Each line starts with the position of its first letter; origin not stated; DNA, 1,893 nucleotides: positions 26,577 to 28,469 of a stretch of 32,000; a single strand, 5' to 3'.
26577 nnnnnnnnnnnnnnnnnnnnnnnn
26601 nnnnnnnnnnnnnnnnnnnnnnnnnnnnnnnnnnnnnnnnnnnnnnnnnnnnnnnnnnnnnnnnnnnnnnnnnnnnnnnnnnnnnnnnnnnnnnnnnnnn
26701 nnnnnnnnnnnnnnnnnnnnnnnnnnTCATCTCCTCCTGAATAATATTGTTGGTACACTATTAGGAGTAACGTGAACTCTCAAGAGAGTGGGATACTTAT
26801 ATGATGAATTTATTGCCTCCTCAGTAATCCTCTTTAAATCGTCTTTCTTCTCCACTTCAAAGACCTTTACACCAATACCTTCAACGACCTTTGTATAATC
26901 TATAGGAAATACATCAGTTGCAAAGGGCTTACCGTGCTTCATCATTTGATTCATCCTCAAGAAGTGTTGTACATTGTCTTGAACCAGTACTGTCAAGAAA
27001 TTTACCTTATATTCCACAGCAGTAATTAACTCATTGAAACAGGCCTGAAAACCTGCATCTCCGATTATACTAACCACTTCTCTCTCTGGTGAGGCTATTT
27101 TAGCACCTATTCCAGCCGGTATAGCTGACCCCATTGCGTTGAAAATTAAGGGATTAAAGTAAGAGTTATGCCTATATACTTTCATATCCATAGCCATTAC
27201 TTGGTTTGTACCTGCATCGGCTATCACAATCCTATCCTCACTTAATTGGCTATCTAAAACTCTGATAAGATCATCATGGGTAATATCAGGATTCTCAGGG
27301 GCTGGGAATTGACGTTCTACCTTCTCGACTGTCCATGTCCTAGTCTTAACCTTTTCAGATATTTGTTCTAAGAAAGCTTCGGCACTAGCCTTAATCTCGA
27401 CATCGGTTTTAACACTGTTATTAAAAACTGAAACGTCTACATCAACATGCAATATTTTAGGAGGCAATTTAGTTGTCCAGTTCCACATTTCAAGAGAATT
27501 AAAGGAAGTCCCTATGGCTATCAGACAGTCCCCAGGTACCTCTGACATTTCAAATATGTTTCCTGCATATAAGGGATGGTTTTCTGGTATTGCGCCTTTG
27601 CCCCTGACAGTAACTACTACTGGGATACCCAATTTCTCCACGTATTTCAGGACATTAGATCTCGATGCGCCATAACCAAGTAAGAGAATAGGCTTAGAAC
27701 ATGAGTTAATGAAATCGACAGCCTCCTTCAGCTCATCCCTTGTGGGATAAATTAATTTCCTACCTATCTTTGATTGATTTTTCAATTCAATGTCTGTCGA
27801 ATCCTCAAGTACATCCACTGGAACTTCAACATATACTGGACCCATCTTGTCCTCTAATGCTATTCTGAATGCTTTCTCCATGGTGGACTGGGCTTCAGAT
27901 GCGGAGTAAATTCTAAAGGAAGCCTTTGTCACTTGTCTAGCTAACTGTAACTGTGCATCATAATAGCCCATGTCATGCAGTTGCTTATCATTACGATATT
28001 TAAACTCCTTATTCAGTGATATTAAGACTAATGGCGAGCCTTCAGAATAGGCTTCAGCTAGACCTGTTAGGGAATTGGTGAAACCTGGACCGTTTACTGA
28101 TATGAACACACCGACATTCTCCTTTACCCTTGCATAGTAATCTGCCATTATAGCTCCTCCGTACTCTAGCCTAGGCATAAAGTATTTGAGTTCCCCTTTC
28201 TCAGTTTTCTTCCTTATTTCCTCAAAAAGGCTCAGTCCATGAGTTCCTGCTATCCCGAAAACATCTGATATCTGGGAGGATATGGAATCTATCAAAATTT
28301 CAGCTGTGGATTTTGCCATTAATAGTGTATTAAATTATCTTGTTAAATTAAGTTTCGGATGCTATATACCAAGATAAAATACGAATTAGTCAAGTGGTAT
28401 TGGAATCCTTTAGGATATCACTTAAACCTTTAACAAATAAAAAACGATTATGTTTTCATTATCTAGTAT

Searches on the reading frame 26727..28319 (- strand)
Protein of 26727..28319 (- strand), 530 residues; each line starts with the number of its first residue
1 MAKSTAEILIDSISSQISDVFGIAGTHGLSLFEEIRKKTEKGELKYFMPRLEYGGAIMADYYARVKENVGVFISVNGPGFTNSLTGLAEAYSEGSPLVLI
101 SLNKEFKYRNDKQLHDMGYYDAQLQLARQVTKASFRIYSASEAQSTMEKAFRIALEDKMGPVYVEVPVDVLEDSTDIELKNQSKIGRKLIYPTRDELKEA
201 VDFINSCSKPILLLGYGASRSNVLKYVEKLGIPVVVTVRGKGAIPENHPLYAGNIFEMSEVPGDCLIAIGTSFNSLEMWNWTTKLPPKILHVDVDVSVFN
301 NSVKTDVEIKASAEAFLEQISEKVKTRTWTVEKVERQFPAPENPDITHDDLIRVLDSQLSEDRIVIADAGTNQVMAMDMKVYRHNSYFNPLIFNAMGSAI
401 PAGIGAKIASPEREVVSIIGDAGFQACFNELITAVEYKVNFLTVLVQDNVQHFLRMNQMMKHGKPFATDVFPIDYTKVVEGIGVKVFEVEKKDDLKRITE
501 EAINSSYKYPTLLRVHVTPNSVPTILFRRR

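Call 68: search_protein_families(library=pfam, proteins=[window:26727-28319:-], max_evalue=0.0001)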
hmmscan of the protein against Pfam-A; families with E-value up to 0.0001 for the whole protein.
window:26727-28319:- (530 aa): 3 families
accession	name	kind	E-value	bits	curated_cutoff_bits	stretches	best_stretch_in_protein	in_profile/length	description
PF02775.26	TPP_enzyme_C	-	3.4e-35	121.5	21.9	1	368-514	1-150/151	Thiamine pyrophosphate enzyme, C-terminal TPP binding domain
PF02776.23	TPP_enzyme_N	-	4e-26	91.5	26.8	1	5-115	3-111/119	Thiamine pyrophosphate enzyme, N-terminal TPP binding domain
PF00205.28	TPP_enzyme_M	-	8.6e-23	81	30.4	1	197-319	1-136/137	Thiamine pyrophosphate enzyme, central domain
